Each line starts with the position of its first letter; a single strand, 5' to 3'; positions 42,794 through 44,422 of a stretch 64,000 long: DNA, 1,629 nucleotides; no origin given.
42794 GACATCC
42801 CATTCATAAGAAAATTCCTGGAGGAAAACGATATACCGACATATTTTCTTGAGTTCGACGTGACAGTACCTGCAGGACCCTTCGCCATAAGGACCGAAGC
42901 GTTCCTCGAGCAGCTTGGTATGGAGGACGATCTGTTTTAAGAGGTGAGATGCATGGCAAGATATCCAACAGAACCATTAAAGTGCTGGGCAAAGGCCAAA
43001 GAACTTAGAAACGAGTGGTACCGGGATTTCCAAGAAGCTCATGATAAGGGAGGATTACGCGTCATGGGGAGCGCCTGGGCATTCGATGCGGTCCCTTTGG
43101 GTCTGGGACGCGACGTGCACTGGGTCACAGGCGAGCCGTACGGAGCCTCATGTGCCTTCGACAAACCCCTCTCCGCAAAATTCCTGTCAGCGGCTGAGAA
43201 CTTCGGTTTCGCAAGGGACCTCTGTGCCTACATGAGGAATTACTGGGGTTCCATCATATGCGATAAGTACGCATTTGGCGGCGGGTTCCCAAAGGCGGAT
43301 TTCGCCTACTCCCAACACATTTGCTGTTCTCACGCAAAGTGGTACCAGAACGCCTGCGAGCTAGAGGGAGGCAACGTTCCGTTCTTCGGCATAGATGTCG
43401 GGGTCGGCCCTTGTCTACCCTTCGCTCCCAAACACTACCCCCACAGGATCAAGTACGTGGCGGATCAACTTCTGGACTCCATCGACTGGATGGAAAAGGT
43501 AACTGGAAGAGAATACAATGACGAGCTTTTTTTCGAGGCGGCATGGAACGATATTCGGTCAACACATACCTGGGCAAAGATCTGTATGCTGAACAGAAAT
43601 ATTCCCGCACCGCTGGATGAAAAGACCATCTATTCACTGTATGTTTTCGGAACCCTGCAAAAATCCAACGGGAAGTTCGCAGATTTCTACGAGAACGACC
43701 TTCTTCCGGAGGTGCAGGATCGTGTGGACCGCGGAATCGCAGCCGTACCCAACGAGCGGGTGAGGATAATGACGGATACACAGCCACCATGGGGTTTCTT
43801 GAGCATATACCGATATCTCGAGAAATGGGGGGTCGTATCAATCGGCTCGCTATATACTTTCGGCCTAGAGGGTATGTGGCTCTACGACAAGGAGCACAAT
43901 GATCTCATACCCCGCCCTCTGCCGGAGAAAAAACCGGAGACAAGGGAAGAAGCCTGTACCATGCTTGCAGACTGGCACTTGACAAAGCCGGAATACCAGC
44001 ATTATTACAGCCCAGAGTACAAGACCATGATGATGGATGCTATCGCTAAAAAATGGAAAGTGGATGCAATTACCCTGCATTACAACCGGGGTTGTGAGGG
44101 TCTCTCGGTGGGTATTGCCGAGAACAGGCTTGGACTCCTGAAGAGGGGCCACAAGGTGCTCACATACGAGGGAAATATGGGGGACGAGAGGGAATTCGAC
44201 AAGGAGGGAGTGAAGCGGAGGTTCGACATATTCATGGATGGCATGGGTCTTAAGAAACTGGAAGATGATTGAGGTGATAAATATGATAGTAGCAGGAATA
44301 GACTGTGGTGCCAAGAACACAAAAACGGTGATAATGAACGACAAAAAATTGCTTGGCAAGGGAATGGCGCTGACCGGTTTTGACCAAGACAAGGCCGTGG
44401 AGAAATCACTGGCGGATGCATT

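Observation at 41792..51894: Class-I benzoyl-CoA-reductase-like ATP-dependent module operonically joined to a NuoE/NuoF/NuoG-GltD flavin-FeS module in an archaeon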

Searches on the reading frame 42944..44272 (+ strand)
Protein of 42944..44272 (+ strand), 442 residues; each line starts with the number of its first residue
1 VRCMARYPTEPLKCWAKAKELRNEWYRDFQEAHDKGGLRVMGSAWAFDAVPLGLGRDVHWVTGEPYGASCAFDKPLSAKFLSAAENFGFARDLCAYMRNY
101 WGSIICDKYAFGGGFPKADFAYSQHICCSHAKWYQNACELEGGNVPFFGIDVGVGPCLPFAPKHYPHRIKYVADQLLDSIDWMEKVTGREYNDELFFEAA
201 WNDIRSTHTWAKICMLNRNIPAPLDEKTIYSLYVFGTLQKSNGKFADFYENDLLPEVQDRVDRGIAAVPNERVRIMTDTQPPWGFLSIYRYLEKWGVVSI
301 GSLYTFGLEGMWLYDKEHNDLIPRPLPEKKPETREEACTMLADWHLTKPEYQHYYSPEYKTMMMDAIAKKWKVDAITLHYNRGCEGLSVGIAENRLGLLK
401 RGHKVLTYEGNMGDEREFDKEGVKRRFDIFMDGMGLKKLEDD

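Call 4: search_protein_families(library=pfam, proteins=[window:42944-44272:+], max_evalue=0.01)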
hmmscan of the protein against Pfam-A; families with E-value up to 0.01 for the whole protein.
window:42944-44272:+ (442 aa): 1 family
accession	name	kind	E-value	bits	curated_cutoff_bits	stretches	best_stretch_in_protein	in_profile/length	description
PF06050.19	HGD-D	-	3.1e-31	109.6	28.4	1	47-432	12-340/342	2-hydroxyglutaryl-CoA dehydratase, D-component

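Call 5: search_protein_families(library=ncbifam, proteins=[window:42944-44272:+], max_evalue=0.001)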
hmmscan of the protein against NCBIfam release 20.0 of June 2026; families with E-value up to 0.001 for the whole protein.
window:42944-44272:+ (442 aa): 2 families
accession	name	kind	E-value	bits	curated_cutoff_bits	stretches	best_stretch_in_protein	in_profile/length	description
TIGR03191.1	benz_CoA_bzdO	equivalog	4.5e-165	550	448.6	1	7-439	1-428/430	benzoyl-CoA reductase, bzd-type, subunit O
NF052455.1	HyiscapDhHadB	equivalog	1.3e-22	80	750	1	19-321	9-300/398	(R)-2-hydroxyisocaproyl-CoA dehydratase subunit alpha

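Call 11: find_homologous_proteins(query=window:42944-44272:+, max_evalue=1e-20)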
Query window:42944-44272:+ (442 aa): 1756 proteins with E <= 1e-20 among 6360 candidates; the best 120 are listed.
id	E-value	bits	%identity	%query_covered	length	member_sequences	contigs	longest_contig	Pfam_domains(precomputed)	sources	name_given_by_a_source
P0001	9.4e-289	976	91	99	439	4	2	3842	PF06050.20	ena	-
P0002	3.4e-288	974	90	99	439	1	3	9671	PF06050.20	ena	-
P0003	9.8e-283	956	88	99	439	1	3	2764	PF06050.20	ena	-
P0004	1.2e-282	956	89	99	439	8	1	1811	PF06050.20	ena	-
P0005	6.6e-278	940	87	98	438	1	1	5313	PF06050.20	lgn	-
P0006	1.4e-275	933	86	98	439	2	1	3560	PF06050.20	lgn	-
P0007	3.1e-275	931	86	99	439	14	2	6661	PF06050.20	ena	-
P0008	2.6e-274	928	86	98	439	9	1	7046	PF06050.20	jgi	-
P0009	7.6e-274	927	85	99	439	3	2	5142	PF06050.20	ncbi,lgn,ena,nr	ncbi:MAG: benzoyl-CoA reductase, bzd-type, subunit O [Thermoplasmata archaeon]|nr:benzoyl-CoA reduct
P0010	5.1e-267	904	84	99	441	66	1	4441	PF06050.20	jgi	jgi:benzoyl-CoA reductase subunit B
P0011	2.7e-261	886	83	99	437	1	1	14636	PF06050.20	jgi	jgi:benzoyl-CoA reductase subunit B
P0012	2.1e-257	873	81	99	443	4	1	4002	PF06050.20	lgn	-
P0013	2.5e-257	872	81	99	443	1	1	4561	PF06050.20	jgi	jgi:benzoyl-CoA reductase subunit B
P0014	3.3e-253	859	78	99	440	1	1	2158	PF06050.20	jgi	jgi:benzoyl-CoA reductase subunit B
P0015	8.5e-252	854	79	98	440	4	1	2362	PF06050.20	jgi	jgi:benzoyl-CoA reductase subunit B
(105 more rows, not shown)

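Call 21: find_related_loci(query=A1, collection=genome_contigs, flank=10000)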
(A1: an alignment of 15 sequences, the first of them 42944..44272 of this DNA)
Query A1 (442 aa) in genome_contigs; peptide patterns used: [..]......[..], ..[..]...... (x = any residue, [..] = any of these).
599 stretches matched a pattern (row limit reached: there are more); 567 encode a relative of the query (tblastn E <= 1e-3); the best 80 are kept; 80 distinct loci.
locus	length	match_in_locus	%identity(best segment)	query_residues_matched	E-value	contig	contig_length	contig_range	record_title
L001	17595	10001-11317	91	4-442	0e+0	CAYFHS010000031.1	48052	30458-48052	MAG TPA_asm: uncultured archaeon isolate ERP003628_co1_33 genome assembly, contig: NODE_150_length_48052_cov_10.505719,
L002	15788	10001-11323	88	2-442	0e+0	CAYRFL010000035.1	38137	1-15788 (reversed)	MAG TPA_asm: uncultured archaeon isolate SRP077602_co2_347 genome assembly, contig: NODE_1608_length_38137_cov_6.566173,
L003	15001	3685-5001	86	3-441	0e+0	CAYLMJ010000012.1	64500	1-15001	MAG TPA_asm: uncultured archaeon isolate binchicken_co65_402 genome assembly, contig: NODE_1674_length_64500_cov_19.2899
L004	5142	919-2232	85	4-441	0e+0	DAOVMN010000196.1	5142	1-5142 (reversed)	MAG TPA_asm: Thermoplasmata archaeon isolate CSMAG_1472 CSMAG_1472_k141_283329_length_5142_cov_26.0000, whole genome sho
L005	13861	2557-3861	86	4-438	0e+0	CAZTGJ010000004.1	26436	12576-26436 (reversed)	MAG TPA_asm: uncultured Thermoplasmata archaeon isolate SRP077602_co5_212 genome assembly, contig: NODE_9130_length_2643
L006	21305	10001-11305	83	4-438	0e+0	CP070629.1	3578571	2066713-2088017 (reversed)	MAG: Thermoplasmata archaeon isolate bin983 chromosome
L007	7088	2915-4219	82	4-438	0e+0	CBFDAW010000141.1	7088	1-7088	MAG TPA_asm: uncultured Thermoplasmata archaeon isolate SRR26215686_concoct_192 genome assembly, contig: ERZ25073477.920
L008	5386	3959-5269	79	4-441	0e+0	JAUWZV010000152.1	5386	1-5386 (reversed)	MAG: Desulfobacteraceae bacterium isolate CSMAG_2745 CSMAG_2745_k141_30343_length_5386_cov_17.9287, whole genome shotgun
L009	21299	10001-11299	77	4-438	0e+0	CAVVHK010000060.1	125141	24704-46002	MAG: uncultured delta proteobacterium isolate MFD01689.bin.2.77 genome assembly, contig: contig_39297, whole genome shot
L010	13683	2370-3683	77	2-440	0e+0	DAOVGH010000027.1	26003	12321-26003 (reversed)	MAG TPA_asm: Desulfobacterales bacterium isolate CSMAG_1130 CSMAG_1130_k141_4715142_length_26003_cov_6.9949, whole genom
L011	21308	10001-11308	76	4-440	0e+0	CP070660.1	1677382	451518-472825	MAG: Deltaproteobacteria bacterium isolate bin79 chromosome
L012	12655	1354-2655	76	4-438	0e+0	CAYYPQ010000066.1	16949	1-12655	MAG TPA_asm: uncultured Desulfobacteraceae bacterium isolate binchicken_co129_900 genome assembly, contig: NODE_9982_len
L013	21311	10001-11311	75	4-441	0e+0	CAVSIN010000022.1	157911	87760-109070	MAG: uncultured delta proteobacterium isolate MFD01299.bin.2.13 genome assembly, contig: contig_10632, whole genome shot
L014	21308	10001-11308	76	4-440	0e+0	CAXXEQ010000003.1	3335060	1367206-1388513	MAG: Desulfomonilaceae bacterium isolate 8deb2ff7-9cb5-4438-9dd6-cb8d27c5cb84 genome assembly, contig: contig_3, whole g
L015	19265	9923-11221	78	5-438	0e+0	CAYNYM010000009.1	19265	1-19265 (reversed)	MAG TPA_asm: uncultured Desulfobacteraceae bacterium isolate binchicken_co42_439 genome assembly, contig: NODE_3709_leng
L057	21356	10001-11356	58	1-438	9e-172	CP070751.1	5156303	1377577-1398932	MAG: Thermoplasmata archaeon isolate bin33 chromosome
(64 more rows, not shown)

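Call 25: search_protein_families(library=pfam, proteins=[L001:13493-16054:+, L001:16060-16317:+], max_evalue=0.001)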
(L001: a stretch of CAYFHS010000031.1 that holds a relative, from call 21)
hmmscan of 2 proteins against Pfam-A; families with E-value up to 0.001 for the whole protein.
L001:13493-16054:+ (853 aa): 24 families
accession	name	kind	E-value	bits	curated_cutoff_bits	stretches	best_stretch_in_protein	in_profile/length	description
PF07992.20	Pyr_redox_2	-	2e-31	109.9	26.1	1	368-662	1-291/291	Pyridine nucleotide-disulphide oxidoreductase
PF14691.11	Fer4_20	-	1.8e-16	60.4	25.8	1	274-348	31-108/113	Dihydroprymidine dehydrogenase domain II, 4Fe-4S cluster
PF13510.11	Fer2_4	-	2.7e-15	56.6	22.8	2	8-43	3-38/82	2Fe-2S iron-sulfur cluster binding domain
PF13450.12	NAD_binding_8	-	6.6e-12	46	21.9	1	372-407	1-36/68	NAD(P)-binding Rossmann-like domain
PF00070.33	Pyr_redox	-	3.4e-11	44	22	2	369-403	1-35/82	Pyridine nucleotide-disulphide oxidoreductase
PF22117.2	Fer4_Nqo3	-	2e-10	41.1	27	1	192-258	3-66/67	NADH-quinone oxidoreductase subunit 3, ferredoxin-like domain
PF12831.13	FAD_oxidored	-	2.8e-10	40.5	27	1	370-411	2-43/416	FAD dependent oxidoreductase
PF13738.12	Pyr_redox_3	-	3.7e-10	40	30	1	492-638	160-296/305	Pyridine nucleotide-disulphide oxidoreductase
PF01266.30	DAO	-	3.4e-09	37.1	27.9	1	369-403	1-35/353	FAD dependent oxidoreductase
PF01946.23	Thi4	-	3.7e-08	33.4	26.2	1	369-430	19-79/235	Thi4 family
PF12838.12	Fer4_7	-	1.1e-07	32.6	27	1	200-257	2-52/52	4Fe-4S dicluster domain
PF13187.11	Fer4_9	-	3.6e-07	30.6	27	1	199-257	1-51/52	4Fe-4S dicluster domain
PF00037.32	Fer4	-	6.2e-07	29.4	21.1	1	239-258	4-23/24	4Fe-4S binding domain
PF01593.30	Amino_oxidase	-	1e-06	28.8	19.8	1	378-404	2-28/443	Flavin containing amine oxidoreductase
PF13237.11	Fer4_10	-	3.3e-06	27.4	25.5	1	194-254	3-53/53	4Fe-4S dicluster domain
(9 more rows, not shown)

L001:16060-16317:+ (85 aa): 0 families

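Call 45: search_solved_structures(query=window:42944-44272:+, show_alignments=1)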
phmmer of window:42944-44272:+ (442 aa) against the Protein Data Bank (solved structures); distinct sequences matched with E-value up to 0.001: 3.
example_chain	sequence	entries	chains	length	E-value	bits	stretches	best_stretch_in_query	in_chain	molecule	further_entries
8s02_A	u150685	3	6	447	1.1e-157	528.9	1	4-438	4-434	BzdO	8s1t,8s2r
3o3m_A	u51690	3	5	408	8.2e-13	51.2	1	57-321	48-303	alpha subunit 2-hydroxyisocaproyl-CoA dehydratase | alpha-subunit 2-hydroxyisocaproyl-CoA dehydratase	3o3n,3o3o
9g87_A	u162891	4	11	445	3.7e-10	42.4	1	69-269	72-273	3-methylbenzoyl-CoA reductase beta subunit MbdO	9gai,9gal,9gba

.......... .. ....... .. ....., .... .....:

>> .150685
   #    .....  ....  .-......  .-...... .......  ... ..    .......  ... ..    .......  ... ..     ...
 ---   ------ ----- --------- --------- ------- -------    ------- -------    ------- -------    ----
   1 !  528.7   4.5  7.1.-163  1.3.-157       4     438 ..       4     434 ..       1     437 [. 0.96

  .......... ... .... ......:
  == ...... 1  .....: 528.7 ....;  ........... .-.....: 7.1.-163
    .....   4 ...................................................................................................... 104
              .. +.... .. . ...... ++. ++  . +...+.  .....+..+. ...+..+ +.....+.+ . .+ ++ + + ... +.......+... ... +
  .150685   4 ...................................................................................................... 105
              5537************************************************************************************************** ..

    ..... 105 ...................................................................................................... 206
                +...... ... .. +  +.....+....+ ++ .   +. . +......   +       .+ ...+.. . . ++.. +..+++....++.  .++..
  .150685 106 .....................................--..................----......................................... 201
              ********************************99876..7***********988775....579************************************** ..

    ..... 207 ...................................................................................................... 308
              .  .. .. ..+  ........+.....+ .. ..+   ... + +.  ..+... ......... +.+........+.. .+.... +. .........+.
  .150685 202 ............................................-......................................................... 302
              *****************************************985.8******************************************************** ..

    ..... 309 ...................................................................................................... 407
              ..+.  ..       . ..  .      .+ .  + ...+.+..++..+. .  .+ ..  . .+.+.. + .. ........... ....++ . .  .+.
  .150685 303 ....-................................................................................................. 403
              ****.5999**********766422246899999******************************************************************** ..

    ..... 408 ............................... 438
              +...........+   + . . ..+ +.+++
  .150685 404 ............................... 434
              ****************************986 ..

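Call 65: search_dna_similar(query=window:42944-44272:+, collection=plasmids, mode=protein, max_rows=10, max_evalue=1e-30)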
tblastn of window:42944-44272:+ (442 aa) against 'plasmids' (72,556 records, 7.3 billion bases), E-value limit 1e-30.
No match.
